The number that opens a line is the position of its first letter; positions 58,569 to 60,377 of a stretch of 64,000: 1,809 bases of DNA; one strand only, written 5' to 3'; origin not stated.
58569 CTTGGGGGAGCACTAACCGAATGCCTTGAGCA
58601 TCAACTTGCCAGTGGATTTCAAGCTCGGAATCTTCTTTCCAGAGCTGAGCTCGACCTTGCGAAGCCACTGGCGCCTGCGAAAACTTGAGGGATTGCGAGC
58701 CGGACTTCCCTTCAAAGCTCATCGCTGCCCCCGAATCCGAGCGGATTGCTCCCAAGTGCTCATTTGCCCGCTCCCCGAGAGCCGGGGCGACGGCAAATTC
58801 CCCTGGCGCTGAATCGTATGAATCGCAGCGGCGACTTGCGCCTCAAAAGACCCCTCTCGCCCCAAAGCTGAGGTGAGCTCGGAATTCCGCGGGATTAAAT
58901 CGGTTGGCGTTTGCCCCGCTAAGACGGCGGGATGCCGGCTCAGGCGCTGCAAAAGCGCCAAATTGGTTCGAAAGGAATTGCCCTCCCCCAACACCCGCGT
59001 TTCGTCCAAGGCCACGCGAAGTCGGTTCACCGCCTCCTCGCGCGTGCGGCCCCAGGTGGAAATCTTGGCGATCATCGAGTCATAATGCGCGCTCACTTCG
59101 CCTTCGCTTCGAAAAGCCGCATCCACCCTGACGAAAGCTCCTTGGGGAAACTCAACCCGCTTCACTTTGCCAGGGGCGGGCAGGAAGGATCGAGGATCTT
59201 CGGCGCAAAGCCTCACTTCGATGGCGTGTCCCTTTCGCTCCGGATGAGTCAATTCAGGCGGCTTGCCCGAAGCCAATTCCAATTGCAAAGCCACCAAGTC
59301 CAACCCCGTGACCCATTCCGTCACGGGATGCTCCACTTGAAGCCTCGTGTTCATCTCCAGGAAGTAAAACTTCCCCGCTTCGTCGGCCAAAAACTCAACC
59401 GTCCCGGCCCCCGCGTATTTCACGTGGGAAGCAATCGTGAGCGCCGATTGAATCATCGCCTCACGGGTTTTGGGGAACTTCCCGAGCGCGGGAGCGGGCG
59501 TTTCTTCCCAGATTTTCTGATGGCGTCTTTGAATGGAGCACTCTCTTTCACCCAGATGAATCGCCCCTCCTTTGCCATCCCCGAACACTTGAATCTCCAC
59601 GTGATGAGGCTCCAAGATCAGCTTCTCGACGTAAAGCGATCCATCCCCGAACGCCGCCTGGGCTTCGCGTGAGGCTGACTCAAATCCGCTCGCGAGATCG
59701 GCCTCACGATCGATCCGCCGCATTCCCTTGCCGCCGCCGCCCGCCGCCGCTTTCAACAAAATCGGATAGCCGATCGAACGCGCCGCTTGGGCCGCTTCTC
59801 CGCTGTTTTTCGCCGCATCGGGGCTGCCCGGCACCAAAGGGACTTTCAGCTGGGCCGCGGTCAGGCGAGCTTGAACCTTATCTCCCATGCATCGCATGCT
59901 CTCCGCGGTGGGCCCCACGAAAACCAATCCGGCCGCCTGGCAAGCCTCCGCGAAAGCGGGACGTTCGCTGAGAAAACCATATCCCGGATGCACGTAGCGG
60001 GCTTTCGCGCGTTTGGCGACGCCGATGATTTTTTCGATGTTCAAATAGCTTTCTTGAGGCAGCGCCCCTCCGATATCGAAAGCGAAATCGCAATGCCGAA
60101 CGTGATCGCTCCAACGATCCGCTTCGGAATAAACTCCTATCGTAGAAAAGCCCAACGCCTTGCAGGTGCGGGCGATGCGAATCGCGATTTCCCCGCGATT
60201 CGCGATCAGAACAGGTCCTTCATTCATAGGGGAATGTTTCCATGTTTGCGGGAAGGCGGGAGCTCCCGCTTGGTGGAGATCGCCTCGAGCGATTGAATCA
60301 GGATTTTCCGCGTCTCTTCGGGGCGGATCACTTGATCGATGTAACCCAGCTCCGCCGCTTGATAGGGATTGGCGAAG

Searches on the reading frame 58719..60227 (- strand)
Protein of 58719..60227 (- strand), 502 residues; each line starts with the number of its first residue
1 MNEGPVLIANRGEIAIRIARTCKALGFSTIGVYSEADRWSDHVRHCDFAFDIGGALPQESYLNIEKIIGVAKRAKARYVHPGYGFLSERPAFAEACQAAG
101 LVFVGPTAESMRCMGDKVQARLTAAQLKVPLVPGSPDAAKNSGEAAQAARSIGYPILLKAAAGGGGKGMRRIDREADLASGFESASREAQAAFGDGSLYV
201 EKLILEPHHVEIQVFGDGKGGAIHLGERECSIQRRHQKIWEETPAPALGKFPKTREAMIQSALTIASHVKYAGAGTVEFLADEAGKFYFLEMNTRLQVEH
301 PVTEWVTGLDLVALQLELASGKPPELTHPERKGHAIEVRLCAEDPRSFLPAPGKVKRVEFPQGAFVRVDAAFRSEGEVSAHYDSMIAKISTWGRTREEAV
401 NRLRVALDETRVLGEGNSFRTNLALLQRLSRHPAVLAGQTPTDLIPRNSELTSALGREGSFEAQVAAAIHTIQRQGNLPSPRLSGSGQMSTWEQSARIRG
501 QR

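Call 54: search_protein_families(library=pfam, proteins=[window:58719-60227:-], max_evalue=0.0001)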
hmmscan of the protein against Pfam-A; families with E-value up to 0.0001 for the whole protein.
window:58719-60227:- (502 aa): 5 families
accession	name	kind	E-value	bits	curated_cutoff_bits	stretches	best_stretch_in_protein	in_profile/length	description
PF02786.22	CPSase_L_D2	-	1.2e-66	224.7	19.8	1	116-323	1-207/211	Carbamoyl-phosphate synthase L chain, ATP binding domain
PF00289.28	Biotin_carb_N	-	2.7e-40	137.7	25.5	1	6-111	5-110/110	Biotin carboxylase, N-terminal domain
PF02785.25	Biotin_carb_C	-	4e-30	104.5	32.4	1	337-445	1-106/108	Biotin carboxylase C-terminal domain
PF07478.18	Dala_Dala_lig_C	-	2e-08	34.4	24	1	144-294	27-174/204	D-ala D-ala ligase C-terminus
PF02222.28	ATP-grasp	-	4.3e-07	30.2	27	1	138-295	15-162/179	ATP-grasp domain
